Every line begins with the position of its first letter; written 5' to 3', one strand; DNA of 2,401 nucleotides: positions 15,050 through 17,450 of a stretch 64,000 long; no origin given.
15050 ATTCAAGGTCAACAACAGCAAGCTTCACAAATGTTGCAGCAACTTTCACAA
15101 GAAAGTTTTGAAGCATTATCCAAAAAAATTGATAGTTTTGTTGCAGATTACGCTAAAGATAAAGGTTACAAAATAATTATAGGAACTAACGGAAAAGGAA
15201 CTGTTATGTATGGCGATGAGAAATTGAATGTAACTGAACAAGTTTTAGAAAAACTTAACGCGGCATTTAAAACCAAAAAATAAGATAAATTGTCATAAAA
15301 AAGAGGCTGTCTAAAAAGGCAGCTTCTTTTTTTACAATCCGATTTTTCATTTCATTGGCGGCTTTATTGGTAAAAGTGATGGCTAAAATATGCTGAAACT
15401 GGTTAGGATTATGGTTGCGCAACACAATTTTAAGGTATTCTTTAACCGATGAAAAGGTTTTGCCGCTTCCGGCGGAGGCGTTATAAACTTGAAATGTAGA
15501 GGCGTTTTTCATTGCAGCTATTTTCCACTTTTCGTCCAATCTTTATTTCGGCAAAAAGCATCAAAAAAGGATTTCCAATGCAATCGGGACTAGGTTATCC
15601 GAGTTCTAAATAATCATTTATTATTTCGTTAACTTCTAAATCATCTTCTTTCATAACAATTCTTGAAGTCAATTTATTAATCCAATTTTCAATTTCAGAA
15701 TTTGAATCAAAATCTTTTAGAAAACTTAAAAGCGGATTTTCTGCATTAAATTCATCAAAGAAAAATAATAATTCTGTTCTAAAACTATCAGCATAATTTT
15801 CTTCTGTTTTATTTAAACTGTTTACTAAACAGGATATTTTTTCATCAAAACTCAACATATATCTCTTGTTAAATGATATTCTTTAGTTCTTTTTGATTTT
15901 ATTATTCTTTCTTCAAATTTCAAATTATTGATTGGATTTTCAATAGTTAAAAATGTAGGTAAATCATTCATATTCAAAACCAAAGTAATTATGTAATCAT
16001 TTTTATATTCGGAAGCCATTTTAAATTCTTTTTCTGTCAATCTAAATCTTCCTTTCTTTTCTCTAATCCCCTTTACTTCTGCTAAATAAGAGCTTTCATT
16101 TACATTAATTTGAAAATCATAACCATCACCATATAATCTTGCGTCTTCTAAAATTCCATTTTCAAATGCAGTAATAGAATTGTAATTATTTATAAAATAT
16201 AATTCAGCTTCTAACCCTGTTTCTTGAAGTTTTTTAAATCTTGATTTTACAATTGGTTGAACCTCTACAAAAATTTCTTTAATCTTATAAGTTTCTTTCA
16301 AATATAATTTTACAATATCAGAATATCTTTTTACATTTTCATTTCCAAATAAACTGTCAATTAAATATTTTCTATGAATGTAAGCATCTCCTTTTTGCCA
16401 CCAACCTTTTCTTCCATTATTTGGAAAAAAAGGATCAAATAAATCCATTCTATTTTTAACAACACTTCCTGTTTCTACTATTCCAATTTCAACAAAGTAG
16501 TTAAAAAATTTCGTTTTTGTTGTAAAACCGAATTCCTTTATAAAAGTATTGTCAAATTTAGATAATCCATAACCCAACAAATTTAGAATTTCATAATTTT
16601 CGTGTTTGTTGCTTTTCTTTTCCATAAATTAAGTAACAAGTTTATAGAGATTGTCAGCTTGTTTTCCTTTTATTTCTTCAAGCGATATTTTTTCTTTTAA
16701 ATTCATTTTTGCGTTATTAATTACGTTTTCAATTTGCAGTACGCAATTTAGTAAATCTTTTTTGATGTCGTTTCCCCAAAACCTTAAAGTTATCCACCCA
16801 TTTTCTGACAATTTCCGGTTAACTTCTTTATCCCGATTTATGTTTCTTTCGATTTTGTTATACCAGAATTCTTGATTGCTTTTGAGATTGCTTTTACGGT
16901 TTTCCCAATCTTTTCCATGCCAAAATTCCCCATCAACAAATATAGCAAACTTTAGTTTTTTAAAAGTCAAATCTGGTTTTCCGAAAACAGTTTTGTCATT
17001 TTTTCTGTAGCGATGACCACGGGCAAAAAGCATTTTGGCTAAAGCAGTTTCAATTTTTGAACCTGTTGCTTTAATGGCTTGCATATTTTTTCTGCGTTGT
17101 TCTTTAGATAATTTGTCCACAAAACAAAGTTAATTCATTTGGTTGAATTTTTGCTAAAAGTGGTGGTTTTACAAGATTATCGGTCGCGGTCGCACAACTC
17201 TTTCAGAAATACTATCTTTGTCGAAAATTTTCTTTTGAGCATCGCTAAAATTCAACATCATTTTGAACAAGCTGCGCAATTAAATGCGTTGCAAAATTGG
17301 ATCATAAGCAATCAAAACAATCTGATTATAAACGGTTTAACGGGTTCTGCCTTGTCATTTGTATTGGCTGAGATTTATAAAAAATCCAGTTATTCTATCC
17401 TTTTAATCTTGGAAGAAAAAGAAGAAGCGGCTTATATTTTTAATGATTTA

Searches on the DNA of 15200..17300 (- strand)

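Call 42: search_rna_families(source=window, start=15200, end=17300, threshold=evalue, max_evalue=1)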
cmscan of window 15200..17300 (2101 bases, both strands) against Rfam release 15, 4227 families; matches with E-value up to 1: 2.
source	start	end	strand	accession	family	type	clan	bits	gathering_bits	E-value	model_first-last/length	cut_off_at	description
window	15517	15595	-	RF01705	Flavo-1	Gene; sRNA;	-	43.4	42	1.8e-07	1-76/76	no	Flavo-1 RNA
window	15234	15329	+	RF02503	Atu_C9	Gene; sRNA;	-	21.8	40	0.0043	96-192/192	no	Rhizobiales sRNA Atu_C9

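Call 94: search_rna_families(sources=[L005, L007, L009, L026, L027, L096, L036, L038, L023, L028, L006, L008, L034], threshold=gathering)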
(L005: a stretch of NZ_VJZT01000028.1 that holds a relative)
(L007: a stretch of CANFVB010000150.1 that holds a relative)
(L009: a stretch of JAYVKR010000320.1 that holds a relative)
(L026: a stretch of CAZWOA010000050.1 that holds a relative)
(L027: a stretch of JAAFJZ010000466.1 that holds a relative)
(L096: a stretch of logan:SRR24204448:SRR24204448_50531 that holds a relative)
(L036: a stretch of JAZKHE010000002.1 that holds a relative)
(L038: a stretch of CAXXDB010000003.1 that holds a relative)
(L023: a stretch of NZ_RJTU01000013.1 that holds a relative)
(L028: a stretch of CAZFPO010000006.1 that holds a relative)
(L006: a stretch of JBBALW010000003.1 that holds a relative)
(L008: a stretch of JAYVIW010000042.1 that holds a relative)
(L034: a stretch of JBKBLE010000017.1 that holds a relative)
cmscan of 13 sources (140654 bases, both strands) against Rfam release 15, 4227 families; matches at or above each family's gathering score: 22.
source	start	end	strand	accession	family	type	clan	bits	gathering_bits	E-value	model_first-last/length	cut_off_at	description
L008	8038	8119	+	RF01705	Flavo-1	Gene; sRNA;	-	80.5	42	7.3e-16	1-76/76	no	Flavo-1 RNA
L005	6701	6782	+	RF01705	Flavo-1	Gene; sRNA;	-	78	42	3.6e-15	1-76/76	no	Flavo-1 RNA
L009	2373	2454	+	RF01705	Flavo-1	Gene; sRNA;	-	75.6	42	1.6e-14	1-76/76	no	Flavo-1 RNA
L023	8029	8106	+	RF01705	Flavo-1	Gene; sRNA;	-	74.2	42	3.8e-14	1-76/76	no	Flavo-1 RNA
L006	8032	8113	+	RF01705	Flavo-1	Gene; sRNA;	-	74.2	42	3.8e-14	1-76/76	no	Flavo-1 RNA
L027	1523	1598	+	RF01705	Flavo-1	Gene; sRNA;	-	73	42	8.5e-14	1-76/76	no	Flavo-1 RNA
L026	2481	2558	+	RF01705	Flavo-1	Gene; sRNA;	-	72.8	42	9.2e-14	1-76/76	no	Flavo-1 RNA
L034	5640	5712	+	RF00005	tRNA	Gene; tRNA;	CL00001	70.6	29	4.8e-13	1-71/71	no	tRNA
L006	2901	2973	-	RF00005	tRNA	Gene; tRNA;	CL00001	70.1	29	6.5e-13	1-71/71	no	tRNA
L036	8029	8105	+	RF01705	Flavo-1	Gene; sRNA;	-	68.8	42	1.2e-12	1-76/76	no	Flavo-1 RNA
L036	9581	9653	-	RF00005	tRNA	Gene; tRNA;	CL00001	68.5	29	1.8e-12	1-71/71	no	tRNA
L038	8038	8118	+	RF01705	Flavo-1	Gene; sRNA;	-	67.4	42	2.8e-12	1-76/76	no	Flavo-1 RNA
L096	2315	2390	+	RF01705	Flavo-1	Gene; sRNA;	-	66.7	42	4.5e-12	1-76/76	no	Flavo-1 RNA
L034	8032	8109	+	RF01705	Flavo-1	Gene; sRNA;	-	66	42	7e-12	1-76/76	no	Flavo-1 RNA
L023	9263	9349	+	RF01705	Flavo-1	Gene; sRNA;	-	59.3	42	4.9e-10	1-76/76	no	Flavo-1 RNA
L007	3531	3599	+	RF01705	Flavo-1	Gene; sRNA;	-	58.5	42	8.2e-10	1-76/76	no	Flavo-1 RNA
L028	8038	8116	+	RF01705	Flavo-1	Gene; sRNA;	-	56.5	42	2.8e-09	1-76/76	no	Flavo-1 RNA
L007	1554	1620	-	RF01705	Flavo-1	Gene; sRNA;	-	56.1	42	3.6e-09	1-76/76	no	Flavo-1 RNA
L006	6046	6112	-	RF01705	Flavo-1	Gene; sRNA;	-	55.7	42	4.9e-09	1-76/76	no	Flavo-1 RNA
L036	9469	9552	-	RF00005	tRNA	Gene; tRNA;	CL00001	54.3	29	1.5e-08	1-71/71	no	tRNA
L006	2570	2652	-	RF00005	tRNA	Gene; tRNA;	CL00001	45.2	29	4.5e-06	1-71/71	no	tRNA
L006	2809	2864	-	RF00005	tRNA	Gene; tRNA;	CL00001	31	29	0.038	1-71/71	no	tRNA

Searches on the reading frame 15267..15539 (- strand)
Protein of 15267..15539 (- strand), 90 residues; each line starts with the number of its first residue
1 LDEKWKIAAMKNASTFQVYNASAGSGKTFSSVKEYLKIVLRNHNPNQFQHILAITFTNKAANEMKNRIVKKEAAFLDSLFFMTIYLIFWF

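Call 3: search_protein_families(library=pfam, proteins=[window:15267-15539:-], max_evalue=1)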
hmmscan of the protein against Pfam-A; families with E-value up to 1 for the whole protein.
window:15267-15539:- (90 aa): 5 families
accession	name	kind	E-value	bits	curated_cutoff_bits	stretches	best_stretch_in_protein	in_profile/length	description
PF00580.27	UvrD-helicase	-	4.4e-14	53.2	23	1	8-71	8-68/271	UvrD/REP helicase N-terminal domain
PF13245.12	AAA_19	-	2.1e-07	31.6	25.1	1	11-73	8-65/134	AAA domain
PF13604.12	AAA_30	-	0.011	15.9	27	1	10-68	14-66/191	AAA domain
PF22653.1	DUF7007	-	0.039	14.9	27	1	2-73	56-115/116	Domain of unknown function (DUF7007)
PF13086.12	AAA_11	-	0.046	13.9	27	1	4-70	7-74/257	AAA domain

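Call 4: search_protein_families(library=padloc, proteins=[window:15267-15539:-], max_evalue=1)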
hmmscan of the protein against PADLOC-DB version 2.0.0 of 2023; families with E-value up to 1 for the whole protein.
window:15267-15539:- (90 aa): 38 families (the best 25 are shown)
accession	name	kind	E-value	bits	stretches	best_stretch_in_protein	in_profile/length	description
PDLC00132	GajB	-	7.2e-12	42.7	1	9-84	13-81/625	UrvD helicase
PDLC03802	RTasHel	-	3.5e-11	40.7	1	18-84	22-85/675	DRT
PDLC00123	GajB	-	3.7e-11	40.3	1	18-85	20-83/540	UrvD helicase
PDLC00128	GajB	-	4.6e-11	40.1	1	14-73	27-88/685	UrvD helicase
PDLC00122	GajB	-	6e-11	39.9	1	18-74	20-73/502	UrvD helicase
PDLC00109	GajB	-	8.1e-11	39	1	11-73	3-61/647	UrvD helicase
PDLC00135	GajB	-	3.1e-10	37.6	1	9-72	16-74/603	UrvD helicase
PDLC00137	GajB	-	1.4e-09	35.3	1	10-75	23-89/679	UrvD helicase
PDLC00113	GajB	-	3.2e-09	33.9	1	8-77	22-92/579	UrvD helicase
PDLC00120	GajB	-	6.6e-09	33.4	1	17-85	3-68/458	UrvD helicase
PDLC00114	GajB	-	1.1e-08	32.1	1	13-70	20-74/635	UrvD helicase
PDLC00138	GajB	-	1.2e-08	32.1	1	14-71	17-73/581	UrvD helicase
PDLC00127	GajB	-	5.7e-08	29.7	1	20-71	26-75/594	UrvD helicase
PDLC00111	GajB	-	1.7e-07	28.3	1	12-72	24-85/625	UrvD helicase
PDLC00125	GajB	-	2.9e-07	27.6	1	12-71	17-71/669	UrvD helicase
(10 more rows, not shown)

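Call 5: search_protein_families(library=ncbifam, proteins=[window:15267-15539:-], max_evalue=1)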
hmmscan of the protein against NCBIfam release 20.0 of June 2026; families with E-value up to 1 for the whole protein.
window:15267-15539:- (90 aa): 15 families
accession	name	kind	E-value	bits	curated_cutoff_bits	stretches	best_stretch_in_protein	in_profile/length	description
NF010487.0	PRK13909.1-4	equivalog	1.1e-16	60.3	759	1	14-76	4-60/924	RecB-like helicase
NF010485.0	PRK13909.1-2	equivalog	1.2e-16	60.2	650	1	15-71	4-57/909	RecB-like helicase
TIGR00609.1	recB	equivalog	5.6e-13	47.9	696.05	1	15-70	10-64/1175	exodeoxyribonuclease V subunit beta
TIGR02785.1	addA_Gpos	equivalog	4.6e-10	38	707.65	1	20-71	20-68/1234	helicase-exonuclease AddAB subunit AddA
NF010486.0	PRK13909.1-3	equivalog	1.5e-09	36.4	1109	1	13-70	4-58/921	RecB-like helicase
TIGR01073.1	pcrA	equivalog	1.9e-09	36.5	911.2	1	18-83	21-84/725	DNA helicase PcrA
TIGR01074.1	rep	equivalog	7.5e-09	34.4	951.45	1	21-71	21-69/668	DNA helicase Rep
NF010484.0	PRK13909.1-1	equivalog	9.6e-09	33.5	1074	1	18-70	9-58/945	RecB-like helicase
NF008743.0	PRK11773.1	equivalog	3.5e-08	32.3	965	1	16-71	24-77/720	DNA helicase II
TIGR02784.1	addA_alphas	equivalog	4.2e-08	32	860.75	1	8-71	6-64/1138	double-strand break repair helicase AddA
TIGR01075.1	uvrD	equivalog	2.6e-07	29.4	1144.45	1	17-71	20-72/715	DNA helicase II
NF008172.0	PRK10919.1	equivalog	4.5e-07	28.4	1168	1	20-70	21-69/673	DNA helicase Rep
NF008276.0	PRK11054.1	equivalog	2e-05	23.3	543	1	18-72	213-265/684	DNA helicase IV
NF008128.0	PRK10876.1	equivalog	4.6e-05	21.2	1697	1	18-70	21-79/1181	exodeoxyribonuclease V subunit beta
NF053636.1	DDHlcsCsdAPsy1082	equivalog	0.046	12.2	890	1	19-68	45-94/512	DEAD/DEAH box helicase CsdA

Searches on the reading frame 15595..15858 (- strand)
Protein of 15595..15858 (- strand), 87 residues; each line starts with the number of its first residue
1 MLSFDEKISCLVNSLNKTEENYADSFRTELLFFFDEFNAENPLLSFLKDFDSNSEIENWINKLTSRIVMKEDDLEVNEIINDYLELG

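Call 3: search_protein_families(library=pfam, proteins=[window:15595-15858:-], max_evalue=1)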
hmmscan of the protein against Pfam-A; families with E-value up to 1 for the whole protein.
window:15595-15858:- (87 aa): 0 families

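Call 4: search_protein_families(library=padloc, proteins=[window:15595-15858:-], max_evalue=1)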
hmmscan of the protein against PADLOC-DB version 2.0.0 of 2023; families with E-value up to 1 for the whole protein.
window:15595-15858:- (87 aa): 0 families

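Call 5: search_protein_families(library=ncbifam, proteins=[window:15595-15858:-], max_evalue=1)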
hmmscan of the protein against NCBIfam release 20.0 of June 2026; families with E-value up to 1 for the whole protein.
window:15595-15858:- (87 aa): 0 families

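Call 13: find_homologous_proteins(query=window:15595-15858:-)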
Query window:15595-15858:- (87 aa): 69 proteins with E <= 0.001 among 69 candidates.
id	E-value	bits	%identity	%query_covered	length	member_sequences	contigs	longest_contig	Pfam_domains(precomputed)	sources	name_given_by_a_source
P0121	7.9e-48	177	100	100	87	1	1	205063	-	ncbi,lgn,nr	ncbi:MAG: hypothetical protein Q8J84_07585 [Flavobacteriaceae bacterium]|nr:hypothetical protein [Fl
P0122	2.1e-34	135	77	100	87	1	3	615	-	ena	-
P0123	4.0e-33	131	75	100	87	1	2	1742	-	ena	-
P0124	7.2e-32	127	72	100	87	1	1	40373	-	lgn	-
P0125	9.6e-32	126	75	100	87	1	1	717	-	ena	-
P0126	1.0e-31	126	75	100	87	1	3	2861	-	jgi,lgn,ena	jgi:hypothetical protein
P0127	1.3e-31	126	72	100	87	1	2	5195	-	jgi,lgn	jgi:hypothetical protein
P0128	2.1e-31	125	74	100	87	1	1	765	-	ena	-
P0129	1.6e-30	122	71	100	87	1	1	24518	-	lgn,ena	-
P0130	2.2e-30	122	74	100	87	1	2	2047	-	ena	-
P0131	2.6e-30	122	70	100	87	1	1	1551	-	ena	-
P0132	3.2e-30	121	71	100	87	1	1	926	-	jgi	jgi:hypothetical protein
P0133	3.3e-30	121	72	100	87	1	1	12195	-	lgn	-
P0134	7.7e-30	120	70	100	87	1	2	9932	-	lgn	-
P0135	9.0e-30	120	72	100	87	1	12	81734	-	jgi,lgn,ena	-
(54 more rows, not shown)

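Call 70: predict_structure(alignment_id=A4)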
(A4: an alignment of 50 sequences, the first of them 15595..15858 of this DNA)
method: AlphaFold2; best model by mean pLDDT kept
length: 87 residues; sequences in the alignment: 50
mean_pLDDT: 93.1   pTM: 0.81
mean pLDDT of the five models: 93.1, 91.6, 83.8, 82.0, 81.3
residues with pLDDT >= 90: 78; 70-90: 8; 50-70: 1; < 50: 0
segments of 3 or more residues with pLDDT < 50: none
pLDDT, mean of each block of 10 residues (from residue 1): 92 92 93 94 93 94 95 95 88
secondary structure, 60 per line:
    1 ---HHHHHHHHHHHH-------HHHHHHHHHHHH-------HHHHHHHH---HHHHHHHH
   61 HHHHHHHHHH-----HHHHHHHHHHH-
elements in order: H4-15 H23-34 H42-49 H53-70 H76-86

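Call 76: fold_search(model_id=the predicted structure, library=pdb)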
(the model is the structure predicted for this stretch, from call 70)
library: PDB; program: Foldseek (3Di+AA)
matches with E <= 10: 33; with E <= 0.001: 0
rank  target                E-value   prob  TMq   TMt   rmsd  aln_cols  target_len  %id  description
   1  4czx_B                4.3e+00  0.04  0.23  0.20  11.9       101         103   10  Complex of Neurospora crassa PAN2 (WD40) with PAN3 (C-TERM) (released 2014-06-04)
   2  2mpk_MODEL_1_A        4.5e+00  0.06  0.24  0.28  11.3        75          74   15  Characterization and structure of the MIT1 domain of a chitin synthase from the Oomycete Saprolegnia monoica (released 2015-05-27)
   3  7upp_B                5.5e+00  0.04  0.26  0.11  11.4       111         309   13  Crystal structure of designed heterotrimeric assembly DHT03_2arm_A21/B21/C long (released 2022-12-14)
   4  5gp9_B                6.1e+00  0.05  0.31  0.18  15.0       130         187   10  Structural analysis of fatty acid degradation regulator FadR from Bacillus halodurans (released 2017-03-01)
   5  8fvy_J                6.1e+00  0.03  0.21  0.14  13.5        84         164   18  40S subunit of the Giardia lamblia 80S ribosome (released 2024-01-24)
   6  9pgg_Bj               6.1e+00  0.03  0.25  0.06  13.2        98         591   12  Cryo-EM structure of bacteriophage P22 gp1-gp5-gp4 complex at 2.76 angstrom (released 2026-02-04)
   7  4fgu_B                6.5e+00  0.03  0.24  0.07  15.2       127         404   12  Crystal structure of prolegumain (released 2013-07-03)
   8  3pvp_A                6.8e+00  0.08  0.33  0.31  10.6        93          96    9  Structure of Mycobacterium tuberculosis DnaA-DBD in complex with box2 DNA (released 2011-05-25)
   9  4ksa_D                6.8e+00  0.04  0.26  0.07  17.0       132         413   10  Crystal Structure of Malonyl-CoA decarboxylase from Rhodopseudomonas palustris, Northeast Structural Genomics Consorti (released 2013-06-19)
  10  6z7n_O                7.2e+00  0.05  0.29  0.13  12.1        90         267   18  The atomic structure of HAdV-F41 at pH 7.4 (released 2021-02-10)
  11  6tvh_B                7.2e+00  0.03  0.22  0.09  13.8        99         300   17  Selenomethionine-substituted HPF1 from Nematostella vectensis (released 2020-02-19)
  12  6wp7_D                7.6e+00  0.07  0.35  0.16  13.4       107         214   11  Avenolide Binding Autoregulator AvaR1 (released 2020-06-24)
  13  7l7v_D                7.6e+00  0.05  0.31  0.28  10.5       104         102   10  Crystal structure of Arabidopsis NRG1.1 CC-R domain K94E/K96E/R99E/K100E/R103E/K106E/K110E mutant (released 2021-06-16)
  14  4ywm_F                8.0e+00  0.06  0.30  0.13  12.6        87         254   11  Pyrococcus furiosus MCM N-terminal domain beta-turn triple mutant pentameric ring (released 2015-09-23)
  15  5gpa_A                8.0e+00  0.06  0.33  0.19  14.9       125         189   10  Structural analysis of fatty acid degradation regulator FadR from Bacillus halodurans (released 2017-03-01)
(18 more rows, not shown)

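Call 102: search_protein_families(library=phrogs, proteins=[window:15595-15858:-], max_evalue=0.01)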
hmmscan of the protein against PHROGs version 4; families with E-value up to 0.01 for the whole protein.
window:15595-15858:- (87 aa): 0 families
